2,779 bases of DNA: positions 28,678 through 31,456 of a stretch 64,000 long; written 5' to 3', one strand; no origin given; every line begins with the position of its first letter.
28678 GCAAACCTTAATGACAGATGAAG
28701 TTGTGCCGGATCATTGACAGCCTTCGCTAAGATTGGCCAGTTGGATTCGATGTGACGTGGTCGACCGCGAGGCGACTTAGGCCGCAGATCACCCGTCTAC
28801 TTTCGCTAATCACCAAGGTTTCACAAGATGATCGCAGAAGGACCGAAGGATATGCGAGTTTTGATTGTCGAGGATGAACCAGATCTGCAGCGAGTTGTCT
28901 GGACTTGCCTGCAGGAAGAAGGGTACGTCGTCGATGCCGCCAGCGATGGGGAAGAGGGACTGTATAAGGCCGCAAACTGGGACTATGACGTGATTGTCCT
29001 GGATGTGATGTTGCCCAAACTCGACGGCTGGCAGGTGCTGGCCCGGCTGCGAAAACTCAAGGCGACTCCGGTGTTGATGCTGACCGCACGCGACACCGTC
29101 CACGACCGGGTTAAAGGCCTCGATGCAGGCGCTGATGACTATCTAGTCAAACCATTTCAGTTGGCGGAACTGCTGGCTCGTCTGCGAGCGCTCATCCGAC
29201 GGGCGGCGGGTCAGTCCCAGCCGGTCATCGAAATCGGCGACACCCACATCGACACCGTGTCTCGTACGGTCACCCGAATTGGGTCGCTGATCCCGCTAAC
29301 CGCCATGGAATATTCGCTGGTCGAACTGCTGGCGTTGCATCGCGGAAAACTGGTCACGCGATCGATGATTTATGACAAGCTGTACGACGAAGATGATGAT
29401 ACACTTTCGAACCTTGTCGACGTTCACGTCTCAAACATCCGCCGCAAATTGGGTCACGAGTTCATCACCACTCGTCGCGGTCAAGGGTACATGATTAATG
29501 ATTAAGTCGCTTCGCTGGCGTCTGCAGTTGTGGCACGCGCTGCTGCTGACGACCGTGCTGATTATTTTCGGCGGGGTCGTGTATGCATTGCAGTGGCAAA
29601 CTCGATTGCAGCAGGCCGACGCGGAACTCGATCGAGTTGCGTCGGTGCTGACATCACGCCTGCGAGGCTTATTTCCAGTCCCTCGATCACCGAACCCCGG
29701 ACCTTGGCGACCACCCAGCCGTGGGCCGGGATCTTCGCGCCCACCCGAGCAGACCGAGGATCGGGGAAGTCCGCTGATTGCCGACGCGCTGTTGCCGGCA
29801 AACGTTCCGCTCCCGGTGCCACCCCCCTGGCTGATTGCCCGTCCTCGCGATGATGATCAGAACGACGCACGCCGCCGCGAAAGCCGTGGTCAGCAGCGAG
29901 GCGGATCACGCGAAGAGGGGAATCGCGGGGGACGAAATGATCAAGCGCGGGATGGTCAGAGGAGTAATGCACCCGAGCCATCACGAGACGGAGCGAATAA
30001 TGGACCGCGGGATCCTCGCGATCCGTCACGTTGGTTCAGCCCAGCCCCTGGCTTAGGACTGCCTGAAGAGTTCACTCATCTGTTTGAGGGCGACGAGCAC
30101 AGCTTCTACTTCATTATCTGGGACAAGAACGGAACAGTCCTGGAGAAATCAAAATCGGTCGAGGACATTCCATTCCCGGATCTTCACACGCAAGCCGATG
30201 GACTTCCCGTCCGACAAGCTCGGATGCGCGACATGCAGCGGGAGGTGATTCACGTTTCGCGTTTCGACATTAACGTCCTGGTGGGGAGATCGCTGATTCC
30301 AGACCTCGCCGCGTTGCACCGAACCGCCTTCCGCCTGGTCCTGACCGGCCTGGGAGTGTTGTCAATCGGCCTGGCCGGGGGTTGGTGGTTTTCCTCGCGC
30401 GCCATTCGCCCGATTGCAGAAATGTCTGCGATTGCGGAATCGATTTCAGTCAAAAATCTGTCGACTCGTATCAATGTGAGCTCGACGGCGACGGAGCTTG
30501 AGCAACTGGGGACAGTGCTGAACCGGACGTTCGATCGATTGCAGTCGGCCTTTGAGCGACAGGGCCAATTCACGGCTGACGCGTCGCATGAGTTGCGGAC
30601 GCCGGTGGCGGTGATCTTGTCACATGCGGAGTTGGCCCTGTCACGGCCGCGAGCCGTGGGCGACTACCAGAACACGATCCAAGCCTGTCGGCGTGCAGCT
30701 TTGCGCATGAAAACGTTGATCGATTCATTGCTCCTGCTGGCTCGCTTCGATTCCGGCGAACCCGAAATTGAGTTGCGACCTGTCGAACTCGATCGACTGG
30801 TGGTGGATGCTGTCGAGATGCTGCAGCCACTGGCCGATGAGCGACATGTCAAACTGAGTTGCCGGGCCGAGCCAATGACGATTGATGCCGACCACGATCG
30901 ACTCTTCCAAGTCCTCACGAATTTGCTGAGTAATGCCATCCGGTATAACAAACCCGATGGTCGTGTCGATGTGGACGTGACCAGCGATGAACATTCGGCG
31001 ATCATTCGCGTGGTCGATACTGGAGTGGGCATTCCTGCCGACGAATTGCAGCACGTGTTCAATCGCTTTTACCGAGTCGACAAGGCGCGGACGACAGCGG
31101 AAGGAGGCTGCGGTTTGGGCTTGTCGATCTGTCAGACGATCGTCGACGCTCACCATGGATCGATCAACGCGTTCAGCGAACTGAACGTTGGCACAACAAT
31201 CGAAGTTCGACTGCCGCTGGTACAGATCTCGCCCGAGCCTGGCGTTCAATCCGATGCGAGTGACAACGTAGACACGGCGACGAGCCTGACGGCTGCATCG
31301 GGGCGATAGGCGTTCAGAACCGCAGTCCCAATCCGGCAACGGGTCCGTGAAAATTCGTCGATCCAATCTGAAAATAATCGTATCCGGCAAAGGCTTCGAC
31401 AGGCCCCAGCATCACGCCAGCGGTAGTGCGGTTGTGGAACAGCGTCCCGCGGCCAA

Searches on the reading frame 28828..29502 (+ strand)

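Call 70: search_protein_families(library=pfam, proteins=[window:28828-29502:+], max_evalue=0.00001)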
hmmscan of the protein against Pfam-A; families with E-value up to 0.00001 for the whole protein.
window:28828-29502:+ (225 aa): 2 families
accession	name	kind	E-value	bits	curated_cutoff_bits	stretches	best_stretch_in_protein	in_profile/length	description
PF00072.30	Response_reg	-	4.4e-31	107.8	30.2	1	11-119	1-110/111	Response regulator receiver domain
PF00486.34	Trans_reg_C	-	1.3e-19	70.4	26.2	1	155-222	4-76/77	Transcriptional regulatory protein, C terminal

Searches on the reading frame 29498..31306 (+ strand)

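Call 70: search_protein_families(library=pfam, proteins=[window:29498-31306:+], max_evalue=0.00001)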
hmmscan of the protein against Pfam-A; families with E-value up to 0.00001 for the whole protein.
window:29498-31306:+ (603 aa): 3 families
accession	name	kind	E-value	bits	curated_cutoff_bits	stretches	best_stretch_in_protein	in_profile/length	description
PF02518.31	HATPase_c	-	6e-30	104.4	26.4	1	465-575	2-110/111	Histidine kinase-, DNA gyrase B-, and HSP90-like ATPase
PF00512.31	HisKA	-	1.1e-14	54.6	26.9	1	355-420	2-66/66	His Kinase A (phospho-acceptor) domain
PF00672.30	HAMP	-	1.1e-08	35.7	25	1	297-349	1-52/53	HAMP domain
